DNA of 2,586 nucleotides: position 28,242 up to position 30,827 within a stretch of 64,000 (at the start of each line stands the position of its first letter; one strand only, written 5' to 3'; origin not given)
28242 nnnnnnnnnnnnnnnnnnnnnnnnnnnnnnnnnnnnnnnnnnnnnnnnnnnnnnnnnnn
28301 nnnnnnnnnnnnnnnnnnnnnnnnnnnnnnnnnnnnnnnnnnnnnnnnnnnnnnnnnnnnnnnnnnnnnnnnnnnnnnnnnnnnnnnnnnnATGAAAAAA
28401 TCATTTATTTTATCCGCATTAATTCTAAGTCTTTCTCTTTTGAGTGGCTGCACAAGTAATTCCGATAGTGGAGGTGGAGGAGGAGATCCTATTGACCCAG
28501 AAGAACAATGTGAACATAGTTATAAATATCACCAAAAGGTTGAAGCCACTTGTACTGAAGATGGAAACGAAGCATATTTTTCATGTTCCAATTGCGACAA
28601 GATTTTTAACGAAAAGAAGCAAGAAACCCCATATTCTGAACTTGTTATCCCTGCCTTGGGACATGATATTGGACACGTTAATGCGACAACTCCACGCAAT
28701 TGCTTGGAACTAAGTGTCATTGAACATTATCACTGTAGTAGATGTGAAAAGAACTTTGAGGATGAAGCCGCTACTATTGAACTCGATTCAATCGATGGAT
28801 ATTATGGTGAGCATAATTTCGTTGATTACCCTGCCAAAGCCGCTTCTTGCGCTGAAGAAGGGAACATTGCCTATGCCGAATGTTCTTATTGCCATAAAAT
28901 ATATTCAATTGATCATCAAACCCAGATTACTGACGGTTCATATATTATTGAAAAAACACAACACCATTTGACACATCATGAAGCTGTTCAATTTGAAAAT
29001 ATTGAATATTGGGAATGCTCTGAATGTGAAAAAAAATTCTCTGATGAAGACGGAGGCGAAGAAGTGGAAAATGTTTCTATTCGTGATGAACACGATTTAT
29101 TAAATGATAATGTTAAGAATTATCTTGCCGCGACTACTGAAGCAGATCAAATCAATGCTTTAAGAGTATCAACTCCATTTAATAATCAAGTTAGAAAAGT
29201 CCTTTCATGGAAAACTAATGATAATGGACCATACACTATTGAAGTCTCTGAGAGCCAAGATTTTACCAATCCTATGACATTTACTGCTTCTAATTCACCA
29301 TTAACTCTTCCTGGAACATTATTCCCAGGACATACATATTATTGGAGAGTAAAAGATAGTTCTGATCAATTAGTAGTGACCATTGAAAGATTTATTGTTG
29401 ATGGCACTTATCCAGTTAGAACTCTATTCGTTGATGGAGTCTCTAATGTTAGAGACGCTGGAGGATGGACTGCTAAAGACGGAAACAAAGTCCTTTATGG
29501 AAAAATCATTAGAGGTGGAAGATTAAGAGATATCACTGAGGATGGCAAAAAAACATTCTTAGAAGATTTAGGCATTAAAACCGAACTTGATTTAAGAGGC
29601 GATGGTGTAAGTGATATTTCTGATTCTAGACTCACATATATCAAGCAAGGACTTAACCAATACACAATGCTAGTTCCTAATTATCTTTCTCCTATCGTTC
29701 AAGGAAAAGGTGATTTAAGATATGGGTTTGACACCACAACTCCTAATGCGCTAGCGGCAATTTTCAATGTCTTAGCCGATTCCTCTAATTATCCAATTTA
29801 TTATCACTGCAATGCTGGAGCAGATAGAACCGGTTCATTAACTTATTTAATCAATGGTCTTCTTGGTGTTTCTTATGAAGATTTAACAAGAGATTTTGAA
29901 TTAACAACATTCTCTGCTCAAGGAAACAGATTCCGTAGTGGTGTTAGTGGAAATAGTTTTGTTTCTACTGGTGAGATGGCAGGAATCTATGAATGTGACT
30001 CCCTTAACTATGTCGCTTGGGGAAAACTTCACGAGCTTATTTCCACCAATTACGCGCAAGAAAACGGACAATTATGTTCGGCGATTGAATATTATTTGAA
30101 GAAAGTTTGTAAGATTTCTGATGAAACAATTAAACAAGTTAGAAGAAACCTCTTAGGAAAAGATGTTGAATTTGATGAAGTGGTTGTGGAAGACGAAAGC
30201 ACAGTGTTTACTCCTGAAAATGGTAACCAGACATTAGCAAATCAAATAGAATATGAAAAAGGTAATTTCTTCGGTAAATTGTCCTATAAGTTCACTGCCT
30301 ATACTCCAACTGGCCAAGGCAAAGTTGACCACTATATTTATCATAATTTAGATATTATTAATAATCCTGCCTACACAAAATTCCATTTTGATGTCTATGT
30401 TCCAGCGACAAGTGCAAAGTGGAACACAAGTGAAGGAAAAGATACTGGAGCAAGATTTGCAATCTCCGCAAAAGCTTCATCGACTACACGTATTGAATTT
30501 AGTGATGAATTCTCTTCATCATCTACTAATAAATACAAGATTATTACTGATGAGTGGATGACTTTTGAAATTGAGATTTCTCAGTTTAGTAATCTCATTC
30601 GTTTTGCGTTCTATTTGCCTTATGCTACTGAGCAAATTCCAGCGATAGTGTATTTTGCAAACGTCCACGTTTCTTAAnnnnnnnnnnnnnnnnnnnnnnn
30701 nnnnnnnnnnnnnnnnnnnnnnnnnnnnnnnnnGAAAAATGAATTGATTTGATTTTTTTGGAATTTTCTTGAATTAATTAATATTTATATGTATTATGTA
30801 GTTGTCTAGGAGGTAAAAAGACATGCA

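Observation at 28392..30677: Exported lipoprotein carrying a CX5R protein-tyrosine-phosphatase-fold domain (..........) inside a glycan-utilisation operon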

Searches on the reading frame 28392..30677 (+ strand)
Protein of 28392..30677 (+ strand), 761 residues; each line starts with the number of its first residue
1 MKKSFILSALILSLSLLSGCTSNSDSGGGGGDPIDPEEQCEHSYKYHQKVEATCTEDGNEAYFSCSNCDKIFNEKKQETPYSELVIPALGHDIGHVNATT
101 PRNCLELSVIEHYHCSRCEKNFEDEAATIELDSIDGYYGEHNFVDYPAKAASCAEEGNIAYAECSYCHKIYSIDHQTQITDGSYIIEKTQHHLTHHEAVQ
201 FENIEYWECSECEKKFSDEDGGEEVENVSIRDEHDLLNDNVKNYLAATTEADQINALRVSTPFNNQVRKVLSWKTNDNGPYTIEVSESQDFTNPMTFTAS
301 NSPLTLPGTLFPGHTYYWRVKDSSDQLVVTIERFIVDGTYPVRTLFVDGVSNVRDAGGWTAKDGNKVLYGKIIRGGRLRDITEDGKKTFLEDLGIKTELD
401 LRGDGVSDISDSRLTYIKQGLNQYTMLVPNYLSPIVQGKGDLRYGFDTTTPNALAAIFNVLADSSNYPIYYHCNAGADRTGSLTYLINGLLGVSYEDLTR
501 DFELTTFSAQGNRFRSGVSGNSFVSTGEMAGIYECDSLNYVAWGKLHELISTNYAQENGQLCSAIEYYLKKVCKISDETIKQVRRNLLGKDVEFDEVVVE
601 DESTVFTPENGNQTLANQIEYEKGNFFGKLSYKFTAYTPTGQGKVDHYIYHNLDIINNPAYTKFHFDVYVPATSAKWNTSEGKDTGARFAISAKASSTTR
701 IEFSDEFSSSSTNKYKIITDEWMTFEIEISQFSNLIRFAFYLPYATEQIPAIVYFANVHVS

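Call 3: search_protein_families(library=pfam, proteins=[window:28392-30674:+], max_evalue=0.1)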
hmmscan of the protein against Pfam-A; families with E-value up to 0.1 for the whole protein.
window:28392-30674:+ (761 aa): 4 families
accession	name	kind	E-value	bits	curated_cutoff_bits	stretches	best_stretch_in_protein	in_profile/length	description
PF13350.11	Y_phosphatase3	-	8.3e-29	101.7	22.2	1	347-588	3-239/240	Tyrosine phosphatase family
PF03162.18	Y_phosphatase2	-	0.00014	21.9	27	1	389-491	27-116/165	Tyrosine phosphatase family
PF22741.1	PTP-NADK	-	0.00029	20.7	27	1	447-483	88-124/163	DSP-PTPase phosphatase fused to NAD+ Kinase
PF22785.1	Tc-R-P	-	0.034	15.1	27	0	454-483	65-96/106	Polymorphic toxin system, DSP-PTPase phosphatase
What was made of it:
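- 29430..30155 (+): Y_phosphatase3 (PTP-fold) catalytic domain, residues 347-588. Pfam E = 8.3e-29 (call 3).
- On Y_phosphatase3 (Pfam PF13350): 101.7 bits against a cut-off of 22.2, E = 8.3e-29, residues 347-588 covering profile positions 3-239 of 240 (call 3)
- On Siw14 / PFA-DSP (Pfam Y_phosphatase2, PF03162): 21.9 bits against a cut-off of 27 (call 3).
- Checked: This is far beyond chance: Pfam Y_phosphatase3 PF13350, E = 8.3e-29, 101.7 bits against a cut-off of 22.2, residues 347-588 (call 3).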

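Call 4: search_protein_families(library=ncbifam, proteins=[window:28392-30674:+], max_evalue=0.1)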
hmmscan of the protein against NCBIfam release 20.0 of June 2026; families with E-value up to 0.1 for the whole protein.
window:28392-30674:+ (761 aa): 0 families

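Call 7: find_homologous_proteins(query=window:28392-30674:+)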
Query window:28392-30674:+ (761 aa): 464 proteins with E <= 0.001 among 8000 candidates; the best 120 are listed.
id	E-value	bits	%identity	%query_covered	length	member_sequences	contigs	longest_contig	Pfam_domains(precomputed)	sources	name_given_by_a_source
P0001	0.0e+0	1734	98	100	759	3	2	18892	PF13350.12,PF03162.19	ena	-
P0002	0.0e+0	1128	50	99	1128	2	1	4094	PF13350.12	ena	-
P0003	2.1e-297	1007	50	100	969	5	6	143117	PF13350.12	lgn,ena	-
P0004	2.8e-293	993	50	99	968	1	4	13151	PF13350.12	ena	-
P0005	4.0e-291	986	54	100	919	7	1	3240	PF13350.12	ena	-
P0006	1.7e-286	971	53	100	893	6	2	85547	PF13350.12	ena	-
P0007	6.2e-273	926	51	95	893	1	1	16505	PF13350.12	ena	-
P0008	2.6e-271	920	56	100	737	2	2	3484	PF13350.12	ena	-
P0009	9.6e-259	879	53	95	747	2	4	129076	PF13350.12,PF22741.2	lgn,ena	-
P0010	3.3e-258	877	54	98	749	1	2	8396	PF13350.12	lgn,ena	-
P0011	9.2e-256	869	53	100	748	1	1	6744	PF13350.12,PF22741.2,PF03162.19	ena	-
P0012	7.1e-253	859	53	100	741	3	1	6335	PF13350.12,PF03162.19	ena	-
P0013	1.9e-252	858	55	94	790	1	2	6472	PF13350.12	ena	-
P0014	9.6e-250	849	53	94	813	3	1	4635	PF13350.12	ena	-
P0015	3.1e-226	771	57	81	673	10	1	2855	PF13350.12,PF22741.2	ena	-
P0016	4.7e-226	771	60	75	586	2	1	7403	PF13350.12,PF03162.19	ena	-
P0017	6.6e-221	754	56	81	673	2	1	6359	PF13350.12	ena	-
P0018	1.6e-217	743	55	81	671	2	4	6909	PF13350.12,PF22741.2,PF03162.19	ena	-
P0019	2.2e-208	712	53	82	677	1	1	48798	PF13350.12,PF22741.2,PF03162.19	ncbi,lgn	-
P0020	8.8e-166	571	56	62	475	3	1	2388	PF13350.12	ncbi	-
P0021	2.4e-159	550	51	65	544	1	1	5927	PF13350.12,PF22785.2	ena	-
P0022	1.2e-138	482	44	75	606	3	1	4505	PF13350.12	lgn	-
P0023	7.2e-127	443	42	76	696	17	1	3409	PF13350.12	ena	-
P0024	3.5e-123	431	42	78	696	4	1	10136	PF13350.12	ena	-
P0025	1.1e-121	426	41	73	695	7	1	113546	PF13350.12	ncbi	-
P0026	1.4e-121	425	41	74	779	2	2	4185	PF13350.12,PF03162.19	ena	-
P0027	4.2e-120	420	41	75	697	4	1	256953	PF13350.12,PF03162.19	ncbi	-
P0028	8.3e-120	419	38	73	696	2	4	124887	PF13350.12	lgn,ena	-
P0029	4.5e-119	417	44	65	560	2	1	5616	PF13350.12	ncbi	-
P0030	1.9e-118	415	41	76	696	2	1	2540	PF13350.12,PF03162.19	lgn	-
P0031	1.2e-117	412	42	72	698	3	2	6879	PF13350.12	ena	-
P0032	1.9e-116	408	39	72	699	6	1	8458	PF13350.12,PF22741.2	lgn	-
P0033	2.1e-115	405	41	72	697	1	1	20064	PF13350.12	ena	-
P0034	1.8e-114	402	41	72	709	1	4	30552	PF13350.12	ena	-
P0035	4.1e-114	401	40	72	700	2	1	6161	PF13350.12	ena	-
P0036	2.7e-113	398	40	72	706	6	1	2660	PF13350.12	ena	-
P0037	3.5e-113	398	40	71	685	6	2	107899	PF13350.12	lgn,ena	-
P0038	4.1e-113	397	41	72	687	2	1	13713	PF13350.12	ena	-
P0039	3.2e-111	391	35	73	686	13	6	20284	PF13350.12,PF03162.19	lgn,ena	-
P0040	4.5e-110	387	41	72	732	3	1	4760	PF13350.12,PF22741.2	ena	-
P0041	4.2e-109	384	46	52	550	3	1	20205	PF13350.12,PF22741.2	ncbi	-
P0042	5.1e-108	380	39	74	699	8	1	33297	PF13350.12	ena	-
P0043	9.8e-108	380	35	78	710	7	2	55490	PF13350.12,PF22741.2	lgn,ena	-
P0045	1.6e-106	376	36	74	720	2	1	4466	PF13350.12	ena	-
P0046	1.1e-105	373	40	72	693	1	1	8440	PF13350.12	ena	-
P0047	3.9e-105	371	35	78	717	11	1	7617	PF13350.12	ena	-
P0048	7.5e-103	363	43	53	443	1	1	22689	PF13350.12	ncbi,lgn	-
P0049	1.4e-99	353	39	74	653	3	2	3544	PF13350.12,PF03162.19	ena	-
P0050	5.6e-99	351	44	53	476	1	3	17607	PF13350.12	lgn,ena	-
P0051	8.4e-97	343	42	54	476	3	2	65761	PF13350.12,PF22741.2,PF03162.19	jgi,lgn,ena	-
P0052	4.5e-96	341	45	51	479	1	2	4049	PF13350.12,PF03162.19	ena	-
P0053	4.6e-93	331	43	52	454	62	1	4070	PF13350.12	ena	-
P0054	3.9e-92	328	35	32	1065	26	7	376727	PF13350.12,PF16655.13,PF22784.2,PF22741.2,PF22785.2,PF25788.3,PF03162.19,PF00102.33,PF00041.28,PF16656.12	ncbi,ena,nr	ncbi:MAG: tyrosine-protein phosphatase [Thermoguttaceae bacterium]|nr:tyrosine-protein phosphatase [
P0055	8.8e-91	323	41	52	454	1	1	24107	PF13350.12,PF03162.19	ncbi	-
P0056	1.5e-88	316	43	51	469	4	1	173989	PF13350.12,PF22741.2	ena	-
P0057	6.7e-85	304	41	52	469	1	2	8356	PF13350.12,PF22741.2,PF03162.19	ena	-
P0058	2.0e-84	302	42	51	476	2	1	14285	PF13350.12,PF22741.2,PF03162.19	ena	-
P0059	8.7e-83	297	39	53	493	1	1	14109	PF13350.12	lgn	-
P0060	2.8e-82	295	43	48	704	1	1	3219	PF13350.12,PF09479.17,PF22741.2,PF03162.19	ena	-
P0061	6.9e-68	248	39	51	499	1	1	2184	PF13350.12,PF03162.19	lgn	-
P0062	9.9e-68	247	41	47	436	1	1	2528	PF13350.12,PF03162.19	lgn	-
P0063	4.7e-66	242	39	47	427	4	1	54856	PF13350.12,PF03162.19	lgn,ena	-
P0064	9.8e-66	241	39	47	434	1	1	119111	PF13350.12,PF22741.2,PF03162.19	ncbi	-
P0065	9.5e-65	237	41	42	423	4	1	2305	PF13350.12,PF03162.19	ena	-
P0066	1.1e-64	237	38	51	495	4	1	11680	PF13350.12,PF03162.19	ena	-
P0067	1.9e-64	236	40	48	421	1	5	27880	PF13350.12,PF03162.19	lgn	-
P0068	2.2e-64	236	37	51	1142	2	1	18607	PF13350.12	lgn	-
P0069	1.6e-63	233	40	47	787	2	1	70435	PF13350.12,PF03162.19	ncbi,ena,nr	ncbi:MAG: tyrosine-protein phosphatase [Clostridia bacterium]|nr:tyrosine-protein phosphatase [Clost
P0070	3.6e-63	232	40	42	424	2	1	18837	PF13350.12,PF22741.2,PF03162.19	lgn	-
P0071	4.4e-63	232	40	47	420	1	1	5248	PF13350.12,PF22741.2,PF03162.19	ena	-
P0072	1.1e-60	224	41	46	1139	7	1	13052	PF13350.12,PF22741.2,PF16656.12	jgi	-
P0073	1.2e-60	224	39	48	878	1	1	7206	PF13350.12,PF22741.2,PF03162.19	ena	-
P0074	4.5e-60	222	40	42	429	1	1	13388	PF13350.12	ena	-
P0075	1.5e-59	220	39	47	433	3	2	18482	PF13350.12,PF03162.19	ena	-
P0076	2.1e-59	220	39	46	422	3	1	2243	PF13350.12,PF22741.2,PF03162.19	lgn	-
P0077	2.5e-59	219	36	46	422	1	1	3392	PF13350.12,PF03162.19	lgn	-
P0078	1.3e-58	217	39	46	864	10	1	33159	PF13350.12,PF03162.19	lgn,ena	-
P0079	1.7e-58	217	40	44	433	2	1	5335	PF13350.12,PF03162.19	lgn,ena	-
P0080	3.2e-58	216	39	47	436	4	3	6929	PF13350.12,PF03162.19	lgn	-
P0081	3.8e-58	216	39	47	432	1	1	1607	PF13350.12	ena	-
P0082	4.4e-58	215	39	47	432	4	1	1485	PF13350.12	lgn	-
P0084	1.5e-57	214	38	48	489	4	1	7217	PF13350.12,PF22741.2,PF03162.19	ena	-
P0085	1.5e-57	214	39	47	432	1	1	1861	PF13350.12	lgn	-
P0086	1.8e-57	213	38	51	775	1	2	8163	PF13350.12,PF22741.2,PF22785.2,PF03162.19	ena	-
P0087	4.4e-57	212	29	38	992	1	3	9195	PF13350.12,PF22784.2,PF22741.2,PF22785.2,PF03162.19,PF00102.33,PF00782.26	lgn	-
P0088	4.6e-57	212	38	47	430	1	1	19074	PF13350.12,PF22741.2,PF03162.19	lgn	-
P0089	9.8e-57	211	37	49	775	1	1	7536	PF13350.12,PF22741.2,PF22785.2,PF03162.19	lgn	-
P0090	9.9e-57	211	40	44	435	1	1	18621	PF13350.12,PF03162.19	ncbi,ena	-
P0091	2.1e-56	210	39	47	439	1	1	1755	PF13350.12,PF22741.2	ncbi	-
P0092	2.4e-56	210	37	47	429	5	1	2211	PF13350.12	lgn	-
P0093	2.4e-56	210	37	47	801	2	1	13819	PF13350.12,PF22741.2,PF03162.19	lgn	-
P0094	4.6e-56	209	40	47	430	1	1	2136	PF13350.12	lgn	-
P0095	5.8e-56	208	37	47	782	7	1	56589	PF13350.12,PF22741.2,PF03162.19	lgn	-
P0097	1.2e-55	207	38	47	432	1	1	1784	PF13350.12,PF03162.19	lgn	-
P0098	1.9e-55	207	36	47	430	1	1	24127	PF13350.12,PF22741.2,PF03162.19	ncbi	-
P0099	2.0e-55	207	37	47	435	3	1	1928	PF13350.12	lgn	-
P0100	2.0e-55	207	39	47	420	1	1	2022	PF13350.12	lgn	-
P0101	2.7e-55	206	37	47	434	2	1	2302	PF13350.12,PF22741.2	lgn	-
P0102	3.5e-55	206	39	46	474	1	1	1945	PF13350.12,PF03162.19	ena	-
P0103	4.9e-55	205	37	47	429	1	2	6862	PF13350.12,PF22741.2,PF03162.19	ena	-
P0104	8.5e-55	204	38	46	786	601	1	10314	PF13350.12,PF22741.2,PF22785.2,PF03162.19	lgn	-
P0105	9.2e-55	204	37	47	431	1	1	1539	PF13350.12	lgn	-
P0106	1.0e-54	204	37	47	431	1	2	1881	PF13350.12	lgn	-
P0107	1.0e-54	204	37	47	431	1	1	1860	PF13350.12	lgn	-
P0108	1.0e-54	204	37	47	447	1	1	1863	PF13350.12,PF22741.2,PF03162.19,PF00782.26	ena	-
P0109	1.3e-54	204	37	47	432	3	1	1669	PF13350.12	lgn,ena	-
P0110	1.3e-54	204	37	47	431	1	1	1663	PF13350.12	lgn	-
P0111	1.4e-54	204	36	47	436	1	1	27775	PF13350.12,PF03162.19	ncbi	-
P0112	1.6e-54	204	37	47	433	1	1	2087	PF13350.12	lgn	-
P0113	2.7e-54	203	38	47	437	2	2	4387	PF13350.12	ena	-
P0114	2.8e-54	203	37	47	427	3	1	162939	PF13350.12,PF22741.2,PF03162.19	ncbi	-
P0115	2.9e-54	203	36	47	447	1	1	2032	PF13350.12,PF03162.19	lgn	-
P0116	3.0e-54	203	37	47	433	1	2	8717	PF13350.12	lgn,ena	-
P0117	3.6e-54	202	37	47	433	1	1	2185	PF13350.12,PF22741.2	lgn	-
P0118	3.6e-54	202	37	47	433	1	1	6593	PF13350.12,PF22741.2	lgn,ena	-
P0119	4.9e-54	202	35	46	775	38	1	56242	PF13350.12,PF22741.2,PF03162.19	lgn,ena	-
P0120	5.2e-54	202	37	47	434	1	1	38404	PF13350.12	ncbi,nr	ncbi:MAG: tyrosine-protein phosphatase [Clostridia bacterium]|nr:tyrosine-protein phosphatase [Clost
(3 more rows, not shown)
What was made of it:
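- Public annotation calls relatives 'tyrosine-protein phosphatase' (call 7).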

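Call 8: search_solved_structures(query=window:28392-30674:+, max_evalue=1, show_alignments=3)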
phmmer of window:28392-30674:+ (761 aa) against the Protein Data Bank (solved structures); distinct sequences matched with E-value up to 1: 11.
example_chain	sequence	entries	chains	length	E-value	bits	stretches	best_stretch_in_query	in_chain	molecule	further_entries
8dhi_A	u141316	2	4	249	2.2e-09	39.4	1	349-505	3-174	TYR_PHOSPHATASE_2 domain-containing protein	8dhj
2jjd_A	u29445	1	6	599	0.0063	18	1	454-503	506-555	RECEPTOR-TYPE TYROSINE-PROTEIN PHOSPHATASE EPSILON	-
1p15_A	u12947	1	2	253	0.042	15.3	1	452-499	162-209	Protein-tyrosine phosphatase alpha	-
6d4f_A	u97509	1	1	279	0.047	15.1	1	454-503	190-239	Receptor-type tyrosine-protein phosphatase epsilon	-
6d3f_A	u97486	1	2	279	0.048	15.1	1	454-503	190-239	Receptor-type tyrosine-protein phosphatase epsilon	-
6uzt_A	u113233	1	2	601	0.049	15.1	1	454-499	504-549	Receptor-type tyrosine-protein phosphatase alpha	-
1xri_A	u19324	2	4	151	0.35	12.2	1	454-488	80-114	At1g05000 | Probable tyrosine-protein phosphatase At1g05000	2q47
7mok_A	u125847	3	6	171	0.4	12.1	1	454-488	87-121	Tyrosine-protein phosphatase DSP1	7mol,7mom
4z7c_A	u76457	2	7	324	0.47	11.8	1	161-234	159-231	Diphosphomevalonate decarboxylase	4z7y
5gmd_A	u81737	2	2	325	0.47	11.8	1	161-234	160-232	Diphosphomevalonate decarboxylase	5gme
6byf_A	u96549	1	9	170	0.48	11.8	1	452-492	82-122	Tyrosine-protein phosphatase SIW14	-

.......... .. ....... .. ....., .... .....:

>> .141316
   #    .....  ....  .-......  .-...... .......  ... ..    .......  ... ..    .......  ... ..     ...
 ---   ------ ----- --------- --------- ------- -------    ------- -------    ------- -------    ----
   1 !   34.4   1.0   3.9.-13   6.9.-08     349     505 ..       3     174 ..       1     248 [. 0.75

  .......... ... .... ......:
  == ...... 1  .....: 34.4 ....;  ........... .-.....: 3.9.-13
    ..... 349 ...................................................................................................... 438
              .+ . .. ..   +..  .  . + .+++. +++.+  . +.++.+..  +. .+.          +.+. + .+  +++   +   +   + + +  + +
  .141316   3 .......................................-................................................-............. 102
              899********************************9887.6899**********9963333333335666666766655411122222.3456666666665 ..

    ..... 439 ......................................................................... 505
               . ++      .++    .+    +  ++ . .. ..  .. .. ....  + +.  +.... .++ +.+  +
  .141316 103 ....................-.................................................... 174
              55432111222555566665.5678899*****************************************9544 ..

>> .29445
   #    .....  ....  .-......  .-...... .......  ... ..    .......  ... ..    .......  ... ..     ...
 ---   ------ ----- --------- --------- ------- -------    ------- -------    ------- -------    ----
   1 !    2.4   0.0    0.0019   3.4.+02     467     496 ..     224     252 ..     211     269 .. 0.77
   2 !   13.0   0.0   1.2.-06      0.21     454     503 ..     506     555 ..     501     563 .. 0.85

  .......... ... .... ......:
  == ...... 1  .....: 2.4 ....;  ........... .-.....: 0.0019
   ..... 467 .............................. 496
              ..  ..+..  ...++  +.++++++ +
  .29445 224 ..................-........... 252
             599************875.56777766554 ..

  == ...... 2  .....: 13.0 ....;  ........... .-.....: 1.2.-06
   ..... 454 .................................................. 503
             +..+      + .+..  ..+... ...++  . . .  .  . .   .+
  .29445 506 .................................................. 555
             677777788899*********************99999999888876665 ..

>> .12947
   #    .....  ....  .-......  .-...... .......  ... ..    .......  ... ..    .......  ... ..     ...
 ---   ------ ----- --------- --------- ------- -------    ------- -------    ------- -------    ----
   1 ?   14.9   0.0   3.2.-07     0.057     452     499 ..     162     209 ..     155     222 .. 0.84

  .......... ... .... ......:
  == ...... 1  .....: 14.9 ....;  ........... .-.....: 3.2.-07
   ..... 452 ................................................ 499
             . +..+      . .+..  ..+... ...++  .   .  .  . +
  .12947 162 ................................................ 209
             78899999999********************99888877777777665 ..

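Call 13: find_encoding_contigs(protein=P0003, flank=10000, max_places=2)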
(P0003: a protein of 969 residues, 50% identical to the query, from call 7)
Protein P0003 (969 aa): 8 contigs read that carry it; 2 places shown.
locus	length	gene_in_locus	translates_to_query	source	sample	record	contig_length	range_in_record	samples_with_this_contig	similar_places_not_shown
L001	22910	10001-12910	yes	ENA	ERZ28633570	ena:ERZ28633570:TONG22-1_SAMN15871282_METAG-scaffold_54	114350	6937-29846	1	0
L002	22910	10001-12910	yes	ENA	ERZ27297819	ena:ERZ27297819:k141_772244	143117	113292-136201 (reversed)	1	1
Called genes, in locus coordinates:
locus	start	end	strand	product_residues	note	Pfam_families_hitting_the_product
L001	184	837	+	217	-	PF01648:ACPS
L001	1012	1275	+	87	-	PF04221:RelB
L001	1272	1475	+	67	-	PF15738:YafQ_toxin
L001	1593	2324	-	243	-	PF02308:MgtC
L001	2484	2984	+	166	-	-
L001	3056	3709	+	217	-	-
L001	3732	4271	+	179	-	PF00210:Ferritin, PF02915:Rubrerythrin, PF21349:RUBY_RBDX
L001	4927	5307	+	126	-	PF13560:HTH_31 (faint)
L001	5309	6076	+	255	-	-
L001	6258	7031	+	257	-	PF14386:DUF4417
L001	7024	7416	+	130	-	-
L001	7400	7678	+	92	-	-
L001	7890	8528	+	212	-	PF00132:Hexapep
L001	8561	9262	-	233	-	PF07947:YhhN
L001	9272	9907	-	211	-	PF00657:Lipase_GDSL, PF13472:Lipase_GDSL_2, PF16255:Lipase_GDSL_lke (faint)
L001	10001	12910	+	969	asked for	PF13350:Y_phosphatase3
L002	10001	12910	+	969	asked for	PF13350:Y_phosphatase3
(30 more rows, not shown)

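Call 14: find_encoding_contigs(protein=P0009, flank=10000, max_places=2)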
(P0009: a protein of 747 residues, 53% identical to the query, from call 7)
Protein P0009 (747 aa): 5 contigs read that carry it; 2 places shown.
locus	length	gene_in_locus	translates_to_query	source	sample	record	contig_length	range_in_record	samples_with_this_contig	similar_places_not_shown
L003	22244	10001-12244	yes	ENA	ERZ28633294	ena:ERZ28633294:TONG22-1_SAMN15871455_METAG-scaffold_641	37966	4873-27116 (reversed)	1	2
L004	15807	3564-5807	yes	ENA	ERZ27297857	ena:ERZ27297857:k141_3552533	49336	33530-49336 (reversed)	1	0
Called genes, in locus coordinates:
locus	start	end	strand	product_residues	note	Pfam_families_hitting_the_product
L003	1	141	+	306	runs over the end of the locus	PF07885:Ion_trans_2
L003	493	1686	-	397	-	PF01996:F420_ligase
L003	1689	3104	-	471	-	PF01266:DAO (faint), PF01946:Thi4 (weak), PF03486:HI0933_like (faint), PF07992:Pyr_redox_2 (weak), PF13454:NAD_binding_9 (faint), PF07992:Pyr_redox_2 (weak), PF01134:GIDA, PF21688:FAD-depend_C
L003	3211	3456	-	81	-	-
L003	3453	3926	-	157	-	-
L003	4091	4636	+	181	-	PF12844:HTH_19, PF01381:HTH_3, PF13443:HTH_26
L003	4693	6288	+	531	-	PF00133:tRNA-synt_1, PF01406:tRNA-synt_1e, PF09334:tRNA-synt_1g, PF00133:tRNA-synt_1, PF19303:Anticodon_3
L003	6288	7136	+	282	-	PF12541:DUF3737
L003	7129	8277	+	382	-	PF00155:Aminotran_1_2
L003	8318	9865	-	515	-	PF00149:Metallophos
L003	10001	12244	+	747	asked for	PF13350:Y_phosphatase3, PF22741:PTP-NADK (faint)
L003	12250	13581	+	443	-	PF05958:tRNA_U5-meth_tr, PF02475:TRM5-TYW2_MTfase (weak), PF03602:Cons_hypoth95, PF05175:MTS (weak), PF13847:Methyltransf_31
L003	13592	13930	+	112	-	PF12675:DUF3795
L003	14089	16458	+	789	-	-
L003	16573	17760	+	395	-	PF13350:Y_phosphatase3, PF03162:Y_phosphatase2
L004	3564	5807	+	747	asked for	PF13350:Y_phosphatase3, PF22741:PTP-NADK (faint)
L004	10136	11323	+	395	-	PF13350:Y_phosphatase3, PF03162:Y_phosphatase2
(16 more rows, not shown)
